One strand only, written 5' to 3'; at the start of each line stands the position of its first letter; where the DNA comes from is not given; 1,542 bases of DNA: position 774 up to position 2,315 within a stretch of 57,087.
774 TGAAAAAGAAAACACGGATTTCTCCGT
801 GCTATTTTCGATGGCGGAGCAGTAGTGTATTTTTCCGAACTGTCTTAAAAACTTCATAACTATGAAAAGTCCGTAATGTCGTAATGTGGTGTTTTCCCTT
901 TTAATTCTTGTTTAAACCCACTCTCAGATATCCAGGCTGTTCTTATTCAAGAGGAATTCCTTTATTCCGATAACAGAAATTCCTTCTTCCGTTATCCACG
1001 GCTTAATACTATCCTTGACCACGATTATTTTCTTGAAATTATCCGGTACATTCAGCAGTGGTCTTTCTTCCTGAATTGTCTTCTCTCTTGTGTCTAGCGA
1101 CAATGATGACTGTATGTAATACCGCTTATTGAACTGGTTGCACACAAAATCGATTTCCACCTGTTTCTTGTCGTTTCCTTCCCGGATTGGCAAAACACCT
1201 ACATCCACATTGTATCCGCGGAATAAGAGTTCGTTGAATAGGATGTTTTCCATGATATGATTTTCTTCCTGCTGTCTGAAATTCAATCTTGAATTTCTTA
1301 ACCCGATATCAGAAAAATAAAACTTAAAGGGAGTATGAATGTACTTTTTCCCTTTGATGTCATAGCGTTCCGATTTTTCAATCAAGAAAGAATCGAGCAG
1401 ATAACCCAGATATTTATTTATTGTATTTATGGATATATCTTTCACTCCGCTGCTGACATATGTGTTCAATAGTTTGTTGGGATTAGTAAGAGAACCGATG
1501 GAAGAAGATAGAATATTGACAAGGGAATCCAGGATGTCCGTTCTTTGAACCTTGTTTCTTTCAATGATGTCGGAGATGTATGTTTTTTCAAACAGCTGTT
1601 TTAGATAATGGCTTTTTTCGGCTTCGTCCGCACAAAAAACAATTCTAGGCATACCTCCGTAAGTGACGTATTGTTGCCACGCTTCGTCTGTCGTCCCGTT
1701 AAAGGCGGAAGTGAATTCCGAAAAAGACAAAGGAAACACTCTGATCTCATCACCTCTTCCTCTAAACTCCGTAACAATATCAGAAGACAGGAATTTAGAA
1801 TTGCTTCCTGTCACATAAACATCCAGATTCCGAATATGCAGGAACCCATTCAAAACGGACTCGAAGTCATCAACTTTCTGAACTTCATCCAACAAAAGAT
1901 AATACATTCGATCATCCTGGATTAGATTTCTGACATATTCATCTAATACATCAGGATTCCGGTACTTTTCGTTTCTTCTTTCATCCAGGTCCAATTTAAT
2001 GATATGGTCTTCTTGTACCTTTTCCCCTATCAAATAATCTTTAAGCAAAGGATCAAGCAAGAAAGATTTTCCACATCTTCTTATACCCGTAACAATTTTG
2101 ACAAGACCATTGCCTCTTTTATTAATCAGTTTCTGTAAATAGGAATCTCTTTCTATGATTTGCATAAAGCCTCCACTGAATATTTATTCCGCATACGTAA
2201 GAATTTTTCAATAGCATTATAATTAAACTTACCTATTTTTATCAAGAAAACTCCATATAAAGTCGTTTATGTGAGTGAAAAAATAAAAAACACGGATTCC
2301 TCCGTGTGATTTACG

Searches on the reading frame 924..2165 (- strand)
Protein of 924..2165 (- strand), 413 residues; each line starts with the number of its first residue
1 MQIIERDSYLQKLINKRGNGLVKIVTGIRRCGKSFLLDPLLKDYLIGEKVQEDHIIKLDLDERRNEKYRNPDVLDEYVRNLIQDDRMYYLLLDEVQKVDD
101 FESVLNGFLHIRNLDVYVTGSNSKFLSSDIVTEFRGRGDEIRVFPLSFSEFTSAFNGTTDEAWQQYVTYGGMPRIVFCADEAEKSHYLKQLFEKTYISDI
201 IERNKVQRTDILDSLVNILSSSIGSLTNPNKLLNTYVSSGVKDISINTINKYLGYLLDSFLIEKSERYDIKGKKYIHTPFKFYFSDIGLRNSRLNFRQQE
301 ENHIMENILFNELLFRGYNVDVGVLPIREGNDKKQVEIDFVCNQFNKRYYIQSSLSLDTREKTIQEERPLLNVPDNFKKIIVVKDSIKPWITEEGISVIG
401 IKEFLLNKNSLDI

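Call 87: search_protein_families(library=pfam, proteins=[window:924-2165:-], max_evalue=0.00001)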
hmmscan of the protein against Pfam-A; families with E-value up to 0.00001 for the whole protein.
window:924-2165:- (413 aa): 2 families
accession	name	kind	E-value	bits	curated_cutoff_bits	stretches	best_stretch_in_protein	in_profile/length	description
PF13173.12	AAA_14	-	1.5e-32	112.7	27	1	22-151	4-128/129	AAA domain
PF13635.12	DUF4143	-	3.8e-16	59.7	28.1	1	198-351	2-155/160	Domain of unknown function (DUF4143)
